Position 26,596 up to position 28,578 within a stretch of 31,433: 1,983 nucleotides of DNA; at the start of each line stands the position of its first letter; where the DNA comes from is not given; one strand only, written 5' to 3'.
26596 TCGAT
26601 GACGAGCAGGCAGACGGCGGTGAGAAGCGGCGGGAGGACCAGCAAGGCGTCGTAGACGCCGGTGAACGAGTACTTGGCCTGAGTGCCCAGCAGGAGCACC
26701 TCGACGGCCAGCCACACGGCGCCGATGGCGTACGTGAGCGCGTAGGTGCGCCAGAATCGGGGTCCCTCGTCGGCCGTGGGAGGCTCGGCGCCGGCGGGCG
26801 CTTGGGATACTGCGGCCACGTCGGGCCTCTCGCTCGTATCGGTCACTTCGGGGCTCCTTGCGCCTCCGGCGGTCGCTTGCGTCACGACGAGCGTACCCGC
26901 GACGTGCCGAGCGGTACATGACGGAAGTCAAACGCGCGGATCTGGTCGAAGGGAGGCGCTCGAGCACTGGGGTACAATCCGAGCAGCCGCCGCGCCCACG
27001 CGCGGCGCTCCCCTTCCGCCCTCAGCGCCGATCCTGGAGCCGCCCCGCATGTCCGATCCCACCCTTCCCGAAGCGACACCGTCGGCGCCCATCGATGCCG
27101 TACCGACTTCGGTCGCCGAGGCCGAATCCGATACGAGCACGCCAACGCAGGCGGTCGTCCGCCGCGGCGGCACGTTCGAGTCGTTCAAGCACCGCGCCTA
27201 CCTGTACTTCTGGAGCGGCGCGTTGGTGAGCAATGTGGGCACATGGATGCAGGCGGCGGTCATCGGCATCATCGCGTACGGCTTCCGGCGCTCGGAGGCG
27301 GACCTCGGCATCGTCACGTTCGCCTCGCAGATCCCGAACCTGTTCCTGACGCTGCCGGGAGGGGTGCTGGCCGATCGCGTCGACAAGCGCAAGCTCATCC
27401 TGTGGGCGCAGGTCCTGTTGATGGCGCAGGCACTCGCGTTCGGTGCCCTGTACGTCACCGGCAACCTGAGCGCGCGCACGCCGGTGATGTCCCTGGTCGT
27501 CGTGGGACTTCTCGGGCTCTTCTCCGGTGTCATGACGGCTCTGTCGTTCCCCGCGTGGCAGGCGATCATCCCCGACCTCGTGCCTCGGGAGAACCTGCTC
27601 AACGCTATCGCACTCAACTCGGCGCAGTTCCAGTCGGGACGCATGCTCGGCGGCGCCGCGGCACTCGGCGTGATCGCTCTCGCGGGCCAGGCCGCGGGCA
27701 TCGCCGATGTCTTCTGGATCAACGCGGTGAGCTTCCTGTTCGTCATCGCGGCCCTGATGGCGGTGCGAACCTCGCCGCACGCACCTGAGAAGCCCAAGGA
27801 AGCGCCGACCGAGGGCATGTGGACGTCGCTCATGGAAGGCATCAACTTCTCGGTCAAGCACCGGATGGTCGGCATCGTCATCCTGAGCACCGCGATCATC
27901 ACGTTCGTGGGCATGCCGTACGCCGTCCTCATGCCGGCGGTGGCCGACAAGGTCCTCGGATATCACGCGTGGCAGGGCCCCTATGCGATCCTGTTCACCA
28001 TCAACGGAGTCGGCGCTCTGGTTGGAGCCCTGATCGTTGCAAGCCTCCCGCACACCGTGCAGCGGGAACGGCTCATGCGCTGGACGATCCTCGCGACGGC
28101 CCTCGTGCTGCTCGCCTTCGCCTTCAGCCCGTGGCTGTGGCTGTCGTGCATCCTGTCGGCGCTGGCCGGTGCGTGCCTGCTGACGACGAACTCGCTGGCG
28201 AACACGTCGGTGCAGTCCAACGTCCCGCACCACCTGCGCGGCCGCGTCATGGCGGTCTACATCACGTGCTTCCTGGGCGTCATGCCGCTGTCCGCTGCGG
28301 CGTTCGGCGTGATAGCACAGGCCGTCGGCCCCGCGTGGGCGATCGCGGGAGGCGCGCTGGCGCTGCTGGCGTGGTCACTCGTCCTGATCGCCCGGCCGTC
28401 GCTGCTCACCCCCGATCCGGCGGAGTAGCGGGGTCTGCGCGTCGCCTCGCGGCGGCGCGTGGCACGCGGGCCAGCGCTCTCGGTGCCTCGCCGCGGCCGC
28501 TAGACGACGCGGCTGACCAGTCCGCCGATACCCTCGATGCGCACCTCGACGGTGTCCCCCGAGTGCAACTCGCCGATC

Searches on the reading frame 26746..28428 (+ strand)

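Call 8: search_protein_families(library=pfam, proteins=[window:26746-28428:+], max_evalue=0.01)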
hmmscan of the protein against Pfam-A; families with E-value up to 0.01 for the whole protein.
window:26746-28428:+ (560 aa): 2 families
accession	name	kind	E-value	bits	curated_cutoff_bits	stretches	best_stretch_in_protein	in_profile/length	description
PF05977.19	MFS_3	-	3.2e-62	211.1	27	1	143-548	3-391/524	Transmembrane secretion effector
PF07690.21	MFS_1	-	2.7e-33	115.8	33.4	1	156-510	2-340/347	Major Facilitator Superfamily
